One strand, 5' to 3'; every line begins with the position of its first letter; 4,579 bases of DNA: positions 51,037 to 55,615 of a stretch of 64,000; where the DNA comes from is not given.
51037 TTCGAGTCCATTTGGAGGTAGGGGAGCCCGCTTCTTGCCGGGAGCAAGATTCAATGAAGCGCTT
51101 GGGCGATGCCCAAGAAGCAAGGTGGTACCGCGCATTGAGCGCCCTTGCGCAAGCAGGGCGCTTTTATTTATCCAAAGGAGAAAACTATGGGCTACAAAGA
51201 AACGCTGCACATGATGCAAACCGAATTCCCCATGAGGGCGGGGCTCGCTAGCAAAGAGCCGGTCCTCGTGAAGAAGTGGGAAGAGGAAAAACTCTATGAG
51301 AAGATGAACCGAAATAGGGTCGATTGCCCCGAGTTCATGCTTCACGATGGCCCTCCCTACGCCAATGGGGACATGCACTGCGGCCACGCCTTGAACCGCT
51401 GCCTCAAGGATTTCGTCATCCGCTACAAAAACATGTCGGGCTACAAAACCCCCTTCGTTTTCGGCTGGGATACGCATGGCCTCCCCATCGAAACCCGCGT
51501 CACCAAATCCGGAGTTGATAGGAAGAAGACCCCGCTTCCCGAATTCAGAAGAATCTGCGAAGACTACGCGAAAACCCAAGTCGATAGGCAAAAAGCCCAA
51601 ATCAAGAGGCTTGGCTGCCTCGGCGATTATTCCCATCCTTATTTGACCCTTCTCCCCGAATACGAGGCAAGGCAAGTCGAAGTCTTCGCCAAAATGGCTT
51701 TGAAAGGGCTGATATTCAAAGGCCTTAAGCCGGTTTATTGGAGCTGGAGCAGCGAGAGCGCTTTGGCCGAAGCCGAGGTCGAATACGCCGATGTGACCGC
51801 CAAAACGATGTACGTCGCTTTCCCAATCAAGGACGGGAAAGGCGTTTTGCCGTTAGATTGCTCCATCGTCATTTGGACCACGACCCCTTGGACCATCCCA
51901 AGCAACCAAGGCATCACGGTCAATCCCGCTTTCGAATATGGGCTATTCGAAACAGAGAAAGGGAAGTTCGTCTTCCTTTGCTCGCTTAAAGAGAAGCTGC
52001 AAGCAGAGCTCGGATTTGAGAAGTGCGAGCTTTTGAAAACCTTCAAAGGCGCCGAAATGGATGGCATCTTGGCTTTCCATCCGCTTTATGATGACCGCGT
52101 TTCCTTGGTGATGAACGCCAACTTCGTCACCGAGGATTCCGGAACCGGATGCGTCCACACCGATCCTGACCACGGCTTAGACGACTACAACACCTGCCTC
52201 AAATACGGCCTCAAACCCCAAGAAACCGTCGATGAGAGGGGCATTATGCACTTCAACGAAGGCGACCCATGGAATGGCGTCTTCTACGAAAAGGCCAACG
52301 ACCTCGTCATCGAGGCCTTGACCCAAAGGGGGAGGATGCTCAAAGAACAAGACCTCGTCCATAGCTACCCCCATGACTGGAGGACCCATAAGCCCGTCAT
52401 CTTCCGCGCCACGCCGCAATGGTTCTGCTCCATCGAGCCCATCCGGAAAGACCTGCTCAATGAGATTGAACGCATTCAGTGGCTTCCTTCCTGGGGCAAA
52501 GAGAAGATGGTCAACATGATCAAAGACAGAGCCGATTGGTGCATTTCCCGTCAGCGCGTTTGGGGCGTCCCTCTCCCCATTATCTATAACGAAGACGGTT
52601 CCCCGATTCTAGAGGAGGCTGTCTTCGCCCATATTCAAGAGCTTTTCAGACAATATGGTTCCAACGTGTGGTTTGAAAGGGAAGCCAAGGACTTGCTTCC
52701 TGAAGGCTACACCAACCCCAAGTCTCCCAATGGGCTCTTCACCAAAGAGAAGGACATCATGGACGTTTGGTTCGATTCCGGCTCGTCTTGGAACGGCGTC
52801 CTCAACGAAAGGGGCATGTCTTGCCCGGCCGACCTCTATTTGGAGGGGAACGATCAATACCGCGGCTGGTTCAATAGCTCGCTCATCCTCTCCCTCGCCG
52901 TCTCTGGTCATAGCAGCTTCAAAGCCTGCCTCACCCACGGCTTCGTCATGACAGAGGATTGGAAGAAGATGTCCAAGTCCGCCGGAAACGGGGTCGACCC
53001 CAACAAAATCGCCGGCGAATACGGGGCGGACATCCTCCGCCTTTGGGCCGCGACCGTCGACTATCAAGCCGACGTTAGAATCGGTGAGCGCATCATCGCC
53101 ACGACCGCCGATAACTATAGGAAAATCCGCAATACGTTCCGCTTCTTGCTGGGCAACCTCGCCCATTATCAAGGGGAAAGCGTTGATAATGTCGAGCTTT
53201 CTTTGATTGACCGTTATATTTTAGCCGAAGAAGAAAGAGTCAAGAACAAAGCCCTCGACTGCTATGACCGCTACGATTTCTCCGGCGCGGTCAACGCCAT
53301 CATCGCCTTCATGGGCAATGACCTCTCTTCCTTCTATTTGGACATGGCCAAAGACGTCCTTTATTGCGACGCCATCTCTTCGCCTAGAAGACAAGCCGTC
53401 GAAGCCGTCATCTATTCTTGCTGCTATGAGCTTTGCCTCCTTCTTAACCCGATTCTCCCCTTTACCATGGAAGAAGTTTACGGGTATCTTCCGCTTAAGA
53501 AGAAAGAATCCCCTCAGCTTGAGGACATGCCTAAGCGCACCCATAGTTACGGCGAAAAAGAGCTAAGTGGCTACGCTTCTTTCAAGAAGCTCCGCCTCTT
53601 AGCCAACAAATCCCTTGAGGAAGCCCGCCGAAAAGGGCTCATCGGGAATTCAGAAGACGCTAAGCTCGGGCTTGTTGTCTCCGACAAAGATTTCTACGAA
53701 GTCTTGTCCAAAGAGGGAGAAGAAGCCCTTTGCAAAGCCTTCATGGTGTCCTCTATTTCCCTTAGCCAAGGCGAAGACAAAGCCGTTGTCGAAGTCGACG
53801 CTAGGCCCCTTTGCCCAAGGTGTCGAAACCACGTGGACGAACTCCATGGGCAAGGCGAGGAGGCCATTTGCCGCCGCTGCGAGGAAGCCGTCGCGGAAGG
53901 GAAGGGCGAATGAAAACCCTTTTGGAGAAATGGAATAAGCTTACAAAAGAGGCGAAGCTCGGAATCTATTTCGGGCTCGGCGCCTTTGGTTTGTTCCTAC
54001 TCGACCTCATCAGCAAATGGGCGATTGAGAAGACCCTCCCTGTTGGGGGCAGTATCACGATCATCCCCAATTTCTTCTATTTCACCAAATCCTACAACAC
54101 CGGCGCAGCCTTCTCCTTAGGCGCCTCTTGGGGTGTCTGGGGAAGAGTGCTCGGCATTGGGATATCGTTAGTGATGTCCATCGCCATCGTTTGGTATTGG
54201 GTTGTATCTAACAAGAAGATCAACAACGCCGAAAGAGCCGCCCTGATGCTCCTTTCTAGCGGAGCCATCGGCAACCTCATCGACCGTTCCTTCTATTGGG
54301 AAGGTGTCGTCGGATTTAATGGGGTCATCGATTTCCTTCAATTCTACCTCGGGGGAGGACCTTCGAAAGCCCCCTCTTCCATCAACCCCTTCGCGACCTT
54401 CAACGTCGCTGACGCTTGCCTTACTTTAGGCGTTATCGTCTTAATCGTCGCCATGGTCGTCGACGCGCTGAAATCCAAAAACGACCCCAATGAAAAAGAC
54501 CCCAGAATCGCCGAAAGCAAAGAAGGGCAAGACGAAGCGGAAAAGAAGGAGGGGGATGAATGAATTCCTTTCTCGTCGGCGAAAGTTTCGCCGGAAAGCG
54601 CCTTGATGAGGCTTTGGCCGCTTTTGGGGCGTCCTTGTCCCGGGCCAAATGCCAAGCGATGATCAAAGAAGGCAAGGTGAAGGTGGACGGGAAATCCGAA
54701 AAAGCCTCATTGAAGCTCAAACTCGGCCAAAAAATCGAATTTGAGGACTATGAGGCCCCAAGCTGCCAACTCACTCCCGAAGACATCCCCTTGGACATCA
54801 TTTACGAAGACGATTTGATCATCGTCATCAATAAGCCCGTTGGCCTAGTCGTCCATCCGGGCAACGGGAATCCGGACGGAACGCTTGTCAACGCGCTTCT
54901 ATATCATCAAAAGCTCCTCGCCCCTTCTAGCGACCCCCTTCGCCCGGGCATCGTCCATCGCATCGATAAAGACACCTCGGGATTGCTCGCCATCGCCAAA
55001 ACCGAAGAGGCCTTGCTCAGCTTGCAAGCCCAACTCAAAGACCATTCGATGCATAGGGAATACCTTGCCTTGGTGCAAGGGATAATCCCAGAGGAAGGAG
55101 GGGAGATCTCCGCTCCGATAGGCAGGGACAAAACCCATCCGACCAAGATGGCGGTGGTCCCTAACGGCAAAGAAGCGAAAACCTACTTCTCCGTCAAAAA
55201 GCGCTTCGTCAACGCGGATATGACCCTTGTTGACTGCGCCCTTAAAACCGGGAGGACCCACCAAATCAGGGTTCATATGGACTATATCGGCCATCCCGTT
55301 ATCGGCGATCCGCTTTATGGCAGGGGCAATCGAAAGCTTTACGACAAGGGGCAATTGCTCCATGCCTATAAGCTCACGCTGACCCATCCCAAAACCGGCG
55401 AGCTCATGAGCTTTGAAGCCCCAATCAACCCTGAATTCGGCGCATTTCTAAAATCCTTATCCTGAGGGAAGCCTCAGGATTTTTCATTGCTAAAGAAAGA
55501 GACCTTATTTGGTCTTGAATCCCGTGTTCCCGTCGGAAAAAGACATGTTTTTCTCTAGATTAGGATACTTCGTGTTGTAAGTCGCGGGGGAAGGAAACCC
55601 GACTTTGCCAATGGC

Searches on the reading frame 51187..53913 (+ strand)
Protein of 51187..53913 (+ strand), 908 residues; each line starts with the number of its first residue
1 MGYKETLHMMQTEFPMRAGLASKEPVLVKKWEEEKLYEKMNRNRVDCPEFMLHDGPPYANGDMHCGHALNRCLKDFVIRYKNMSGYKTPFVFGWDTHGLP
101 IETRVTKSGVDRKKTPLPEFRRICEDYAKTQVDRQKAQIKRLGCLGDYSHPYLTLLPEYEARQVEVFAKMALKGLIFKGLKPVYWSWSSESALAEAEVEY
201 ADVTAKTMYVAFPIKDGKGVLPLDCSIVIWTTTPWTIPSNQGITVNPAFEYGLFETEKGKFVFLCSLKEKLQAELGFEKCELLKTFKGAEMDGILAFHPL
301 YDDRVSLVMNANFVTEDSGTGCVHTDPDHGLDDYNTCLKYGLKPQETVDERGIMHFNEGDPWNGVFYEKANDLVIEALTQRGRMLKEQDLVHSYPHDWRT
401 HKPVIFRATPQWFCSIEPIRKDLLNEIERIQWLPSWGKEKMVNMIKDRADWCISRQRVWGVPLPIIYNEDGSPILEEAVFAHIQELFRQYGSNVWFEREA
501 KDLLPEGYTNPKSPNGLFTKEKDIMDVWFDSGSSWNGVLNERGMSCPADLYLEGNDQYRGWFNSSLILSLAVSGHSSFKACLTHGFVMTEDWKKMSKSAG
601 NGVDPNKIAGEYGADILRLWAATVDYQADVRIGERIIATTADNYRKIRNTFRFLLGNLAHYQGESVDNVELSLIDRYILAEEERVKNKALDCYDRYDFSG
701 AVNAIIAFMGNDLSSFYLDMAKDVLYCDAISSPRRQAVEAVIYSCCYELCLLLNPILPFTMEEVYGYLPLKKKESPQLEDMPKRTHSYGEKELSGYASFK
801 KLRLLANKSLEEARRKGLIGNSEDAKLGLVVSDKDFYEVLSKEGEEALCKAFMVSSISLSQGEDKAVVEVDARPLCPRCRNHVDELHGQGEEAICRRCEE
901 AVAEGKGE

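Call 68: search_protein_families(library=pfam, proteins=[window:51187-53913:+], max_evalue=0.001)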
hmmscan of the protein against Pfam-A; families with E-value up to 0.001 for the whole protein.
window:51187-53913:+ (908 aa): 5 families
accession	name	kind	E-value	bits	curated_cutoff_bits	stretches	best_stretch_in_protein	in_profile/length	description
PF00133.28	tRNA-synt_1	-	1.2e-132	443.1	22.7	1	28-632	3-413/414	tRNA synthetases class I (I, L, M and V)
PF08264.19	Anticodon_1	-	1e-22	81.1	25.1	1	675-826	1-145/148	Anticodon-binding domain of tRNA ligase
PF09334.17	tRNA-synt_1g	-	3.5e-21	75.8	20.1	1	57-132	8-83/391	tRNA synthetases class I (M)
PF01406.26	tRNA-synt_1e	-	4.1e-05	23.5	27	0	550-639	210-298/301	tRNA synthetases class I (C) catalytic domain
PF13603.12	tRNA-synt_1_2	-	5.2e-05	23.3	25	1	227-351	23-143/185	Leucyl-tRNA synthetase, editing domain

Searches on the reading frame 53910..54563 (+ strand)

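Call 68: search_protein_families(library=pfam, proteins=[window:53910-54563:+], max_evalue=0.001)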
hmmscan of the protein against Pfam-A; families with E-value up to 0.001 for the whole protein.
window:53910-54563:+ (217 aa): 1 family
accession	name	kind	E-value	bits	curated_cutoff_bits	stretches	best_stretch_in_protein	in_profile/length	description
PF01252.23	Peptidase_A8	-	6.3e-33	114.4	25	1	26-183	3-141/142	Signal peptidase (SPase) II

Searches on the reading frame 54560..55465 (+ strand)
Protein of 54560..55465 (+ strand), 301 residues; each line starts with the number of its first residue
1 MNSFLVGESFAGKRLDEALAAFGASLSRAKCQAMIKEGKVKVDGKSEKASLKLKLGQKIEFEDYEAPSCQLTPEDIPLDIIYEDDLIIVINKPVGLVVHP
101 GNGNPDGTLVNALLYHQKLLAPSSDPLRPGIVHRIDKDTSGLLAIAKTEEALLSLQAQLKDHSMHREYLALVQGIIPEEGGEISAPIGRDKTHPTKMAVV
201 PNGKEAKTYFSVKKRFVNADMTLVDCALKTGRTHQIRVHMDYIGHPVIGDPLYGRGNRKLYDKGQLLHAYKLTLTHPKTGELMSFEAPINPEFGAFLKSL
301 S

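Call 68: search_protein_families(library=pfam, proteins=[window:54560-55465:+], max_evalue=0.001)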
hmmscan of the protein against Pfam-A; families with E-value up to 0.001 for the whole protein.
window:54560-55465:+ (301 aa): 2 families
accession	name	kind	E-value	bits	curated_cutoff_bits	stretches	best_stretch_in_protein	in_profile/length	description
PF00849.27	PseudoU_synth_2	-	4.9e-33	115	26.8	1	87-240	2-150/152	RNA pseudouridylate synthase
PF01479.30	S4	-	2.5e-08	34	22.8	1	14-58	2-47/48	S4 domain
